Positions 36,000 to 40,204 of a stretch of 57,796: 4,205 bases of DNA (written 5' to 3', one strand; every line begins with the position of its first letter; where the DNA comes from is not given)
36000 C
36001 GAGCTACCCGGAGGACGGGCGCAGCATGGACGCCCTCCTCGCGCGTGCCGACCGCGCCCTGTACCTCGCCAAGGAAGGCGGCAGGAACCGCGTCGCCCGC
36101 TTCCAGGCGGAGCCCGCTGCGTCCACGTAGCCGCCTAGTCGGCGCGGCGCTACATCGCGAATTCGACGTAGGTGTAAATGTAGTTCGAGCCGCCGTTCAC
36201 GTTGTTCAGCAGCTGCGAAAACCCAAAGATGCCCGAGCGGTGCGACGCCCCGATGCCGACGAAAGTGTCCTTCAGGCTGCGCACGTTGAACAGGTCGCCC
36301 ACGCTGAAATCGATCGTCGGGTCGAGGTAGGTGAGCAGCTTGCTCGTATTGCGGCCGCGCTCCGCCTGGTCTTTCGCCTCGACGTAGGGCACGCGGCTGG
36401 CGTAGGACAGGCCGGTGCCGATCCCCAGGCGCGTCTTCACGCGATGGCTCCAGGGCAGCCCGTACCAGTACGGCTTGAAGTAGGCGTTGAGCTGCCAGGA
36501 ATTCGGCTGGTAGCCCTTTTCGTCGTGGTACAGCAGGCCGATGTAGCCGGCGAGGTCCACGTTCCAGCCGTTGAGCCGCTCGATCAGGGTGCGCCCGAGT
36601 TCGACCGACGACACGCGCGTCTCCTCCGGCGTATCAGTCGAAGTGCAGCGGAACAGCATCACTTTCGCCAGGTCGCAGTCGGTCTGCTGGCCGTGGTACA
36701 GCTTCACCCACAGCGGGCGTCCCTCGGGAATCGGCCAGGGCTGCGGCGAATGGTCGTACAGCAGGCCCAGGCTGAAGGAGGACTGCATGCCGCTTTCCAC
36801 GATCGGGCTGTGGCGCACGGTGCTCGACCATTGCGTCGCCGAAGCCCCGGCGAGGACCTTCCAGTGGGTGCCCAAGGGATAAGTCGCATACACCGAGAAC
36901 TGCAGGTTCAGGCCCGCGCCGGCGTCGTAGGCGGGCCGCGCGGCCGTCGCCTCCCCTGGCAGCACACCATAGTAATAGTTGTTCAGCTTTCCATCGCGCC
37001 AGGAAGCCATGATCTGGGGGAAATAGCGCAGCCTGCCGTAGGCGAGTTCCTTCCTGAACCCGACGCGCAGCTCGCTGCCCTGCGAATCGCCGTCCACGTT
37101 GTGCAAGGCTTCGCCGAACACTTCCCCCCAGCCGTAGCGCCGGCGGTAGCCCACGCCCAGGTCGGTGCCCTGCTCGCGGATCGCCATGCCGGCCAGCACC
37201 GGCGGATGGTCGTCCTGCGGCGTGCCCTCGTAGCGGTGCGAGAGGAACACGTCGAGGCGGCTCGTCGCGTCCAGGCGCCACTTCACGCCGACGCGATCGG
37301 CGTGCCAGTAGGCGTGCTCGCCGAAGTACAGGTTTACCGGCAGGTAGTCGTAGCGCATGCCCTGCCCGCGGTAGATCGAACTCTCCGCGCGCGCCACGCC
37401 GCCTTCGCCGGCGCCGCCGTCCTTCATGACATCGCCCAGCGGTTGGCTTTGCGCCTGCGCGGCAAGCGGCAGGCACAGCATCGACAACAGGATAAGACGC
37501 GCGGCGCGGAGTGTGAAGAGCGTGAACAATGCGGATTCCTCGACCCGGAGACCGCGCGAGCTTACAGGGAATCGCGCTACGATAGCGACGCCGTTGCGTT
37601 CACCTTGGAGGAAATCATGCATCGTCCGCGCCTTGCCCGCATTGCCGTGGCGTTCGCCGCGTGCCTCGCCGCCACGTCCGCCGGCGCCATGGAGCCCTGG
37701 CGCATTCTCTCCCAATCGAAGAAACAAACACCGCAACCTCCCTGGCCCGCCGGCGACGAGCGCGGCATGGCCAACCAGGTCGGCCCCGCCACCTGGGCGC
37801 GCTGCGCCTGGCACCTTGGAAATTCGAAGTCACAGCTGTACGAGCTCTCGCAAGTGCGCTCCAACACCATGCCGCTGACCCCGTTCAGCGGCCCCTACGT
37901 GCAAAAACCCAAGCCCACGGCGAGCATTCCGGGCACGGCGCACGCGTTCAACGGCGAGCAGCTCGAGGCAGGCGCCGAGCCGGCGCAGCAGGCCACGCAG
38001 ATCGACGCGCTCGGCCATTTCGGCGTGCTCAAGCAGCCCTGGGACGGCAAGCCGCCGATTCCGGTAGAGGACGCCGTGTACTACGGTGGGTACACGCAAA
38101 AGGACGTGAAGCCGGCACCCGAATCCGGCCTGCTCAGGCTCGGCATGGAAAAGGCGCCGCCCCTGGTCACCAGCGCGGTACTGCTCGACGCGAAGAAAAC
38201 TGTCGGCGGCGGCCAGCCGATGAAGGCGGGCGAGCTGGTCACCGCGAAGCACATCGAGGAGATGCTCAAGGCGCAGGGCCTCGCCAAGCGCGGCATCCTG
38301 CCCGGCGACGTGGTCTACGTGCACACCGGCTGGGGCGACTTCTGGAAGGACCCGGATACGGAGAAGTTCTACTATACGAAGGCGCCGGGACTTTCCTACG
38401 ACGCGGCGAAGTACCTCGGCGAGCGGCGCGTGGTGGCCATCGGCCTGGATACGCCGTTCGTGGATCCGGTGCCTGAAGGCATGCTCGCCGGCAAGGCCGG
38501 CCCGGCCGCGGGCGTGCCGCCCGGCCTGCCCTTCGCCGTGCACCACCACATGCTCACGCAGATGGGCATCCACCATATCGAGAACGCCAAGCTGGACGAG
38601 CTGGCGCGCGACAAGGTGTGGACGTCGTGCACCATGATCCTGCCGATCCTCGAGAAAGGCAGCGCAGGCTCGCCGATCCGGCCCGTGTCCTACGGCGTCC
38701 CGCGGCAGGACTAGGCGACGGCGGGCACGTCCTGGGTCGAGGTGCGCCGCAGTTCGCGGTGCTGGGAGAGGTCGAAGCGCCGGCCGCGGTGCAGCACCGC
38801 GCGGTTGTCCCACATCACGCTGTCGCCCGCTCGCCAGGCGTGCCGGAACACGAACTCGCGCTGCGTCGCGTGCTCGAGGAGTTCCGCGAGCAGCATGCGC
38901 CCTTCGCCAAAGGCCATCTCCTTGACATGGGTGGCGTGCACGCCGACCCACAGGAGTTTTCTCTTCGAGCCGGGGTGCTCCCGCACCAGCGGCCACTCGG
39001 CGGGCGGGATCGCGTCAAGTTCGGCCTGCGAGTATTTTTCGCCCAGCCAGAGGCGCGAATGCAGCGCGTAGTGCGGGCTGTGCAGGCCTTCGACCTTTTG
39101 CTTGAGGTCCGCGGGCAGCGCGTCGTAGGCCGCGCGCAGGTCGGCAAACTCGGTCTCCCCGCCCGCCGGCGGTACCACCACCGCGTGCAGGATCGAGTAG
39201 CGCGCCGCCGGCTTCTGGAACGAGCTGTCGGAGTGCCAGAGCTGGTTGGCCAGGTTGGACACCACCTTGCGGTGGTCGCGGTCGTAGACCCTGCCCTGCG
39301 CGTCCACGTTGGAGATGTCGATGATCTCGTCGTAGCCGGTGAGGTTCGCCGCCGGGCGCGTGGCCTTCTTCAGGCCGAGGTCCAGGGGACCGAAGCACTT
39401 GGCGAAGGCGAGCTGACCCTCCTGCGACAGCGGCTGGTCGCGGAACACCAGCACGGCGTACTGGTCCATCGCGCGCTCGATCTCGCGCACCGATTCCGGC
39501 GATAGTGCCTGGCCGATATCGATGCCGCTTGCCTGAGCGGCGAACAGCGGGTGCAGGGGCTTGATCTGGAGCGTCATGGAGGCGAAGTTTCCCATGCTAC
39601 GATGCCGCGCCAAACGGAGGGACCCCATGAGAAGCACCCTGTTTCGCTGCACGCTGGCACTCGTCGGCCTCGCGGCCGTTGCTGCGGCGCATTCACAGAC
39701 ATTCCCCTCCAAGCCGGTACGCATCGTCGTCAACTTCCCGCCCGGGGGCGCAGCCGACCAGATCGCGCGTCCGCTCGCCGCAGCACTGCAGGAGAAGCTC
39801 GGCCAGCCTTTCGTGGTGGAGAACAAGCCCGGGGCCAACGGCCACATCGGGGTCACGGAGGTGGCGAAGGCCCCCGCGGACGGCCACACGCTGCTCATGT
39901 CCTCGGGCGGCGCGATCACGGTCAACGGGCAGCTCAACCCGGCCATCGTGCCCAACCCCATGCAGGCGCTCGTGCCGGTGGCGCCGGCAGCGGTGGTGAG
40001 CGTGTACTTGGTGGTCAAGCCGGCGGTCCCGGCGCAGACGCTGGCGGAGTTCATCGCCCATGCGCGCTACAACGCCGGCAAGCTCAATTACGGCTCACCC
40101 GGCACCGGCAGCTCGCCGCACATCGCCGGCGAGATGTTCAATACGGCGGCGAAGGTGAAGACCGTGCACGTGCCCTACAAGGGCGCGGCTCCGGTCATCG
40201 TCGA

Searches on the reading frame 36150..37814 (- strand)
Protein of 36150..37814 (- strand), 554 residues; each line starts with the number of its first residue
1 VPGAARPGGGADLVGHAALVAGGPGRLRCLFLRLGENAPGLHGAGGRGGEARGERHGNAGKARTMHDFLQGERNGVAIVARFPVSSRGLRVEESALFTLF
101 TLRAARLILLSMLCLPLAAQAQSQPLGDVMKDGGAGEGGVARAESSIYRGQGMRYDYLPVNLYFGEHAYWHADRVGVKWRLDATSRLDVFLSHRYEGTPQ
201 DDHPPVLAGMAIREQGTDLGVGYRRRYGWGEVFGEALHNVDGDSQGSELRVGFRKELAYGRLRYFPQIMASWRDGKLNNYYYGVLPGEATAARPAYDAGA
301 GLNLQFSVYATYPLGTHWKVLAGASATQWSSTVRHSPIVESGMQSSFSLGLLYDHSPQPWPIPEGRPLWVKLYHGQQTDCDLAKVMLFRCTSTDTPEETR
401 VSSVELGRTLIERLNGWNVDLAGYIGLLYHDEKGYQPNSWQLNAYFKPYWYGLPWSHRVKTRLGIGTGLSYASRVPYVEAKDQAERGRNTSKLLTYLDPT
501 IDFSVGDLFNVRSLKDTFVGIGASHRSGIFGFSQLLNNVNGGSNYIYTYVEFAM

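Call 9: search_protein_families(library=pfam, proteins=[window:36150-37814:-], max_evalue=0.001)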
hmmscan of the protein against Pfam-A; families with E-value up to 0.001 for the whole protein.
window:36150-37814:- (554 aa): 1 family
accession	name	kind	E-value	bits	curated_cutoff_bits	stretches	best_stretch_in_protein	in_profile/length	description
PF06629.18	MipA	-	2.4e-33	116.6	24.2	1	138-353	2-219/221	MltA-interacting protein MipA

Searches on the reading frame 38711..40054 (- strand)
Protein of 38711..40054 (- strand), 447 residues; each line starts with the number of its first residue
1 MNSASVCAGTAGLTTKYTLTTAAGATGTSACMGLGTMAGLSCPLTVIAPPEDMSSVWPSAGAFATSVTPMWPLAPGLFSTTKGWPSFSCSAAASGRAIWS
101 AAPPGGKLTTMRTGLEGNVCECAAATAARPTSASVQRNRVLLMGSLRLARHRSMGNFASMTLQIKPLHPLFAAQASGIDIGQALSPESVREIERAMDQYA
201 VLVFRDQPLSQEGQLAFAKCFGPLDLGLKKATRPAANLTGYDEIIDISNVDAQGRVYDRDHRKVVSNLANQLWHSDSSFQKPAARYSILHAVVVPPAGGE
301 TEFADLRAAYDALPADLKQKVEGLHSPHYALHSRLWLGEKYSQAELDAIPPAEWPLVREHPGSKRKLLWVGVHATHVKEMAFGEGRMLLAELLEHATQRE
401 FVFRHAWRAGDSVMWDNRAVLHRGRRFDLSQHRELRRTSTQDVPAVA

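Call 61: search_protein_families(library=pfam, proteins=[window:38711-40054:-], max_evalue=0.00001)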
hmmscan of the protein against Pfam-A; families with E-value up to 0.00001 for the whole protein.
window:38711-40054:- (447 aa): 1 family
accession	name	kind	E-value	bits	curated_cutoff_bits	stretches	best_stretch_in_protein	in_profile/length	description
PF02668.22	TauD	-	2.1e-63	215.2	27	1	163-438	1-266/267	Taurine catabolism dioxygenase TauD, TfdA family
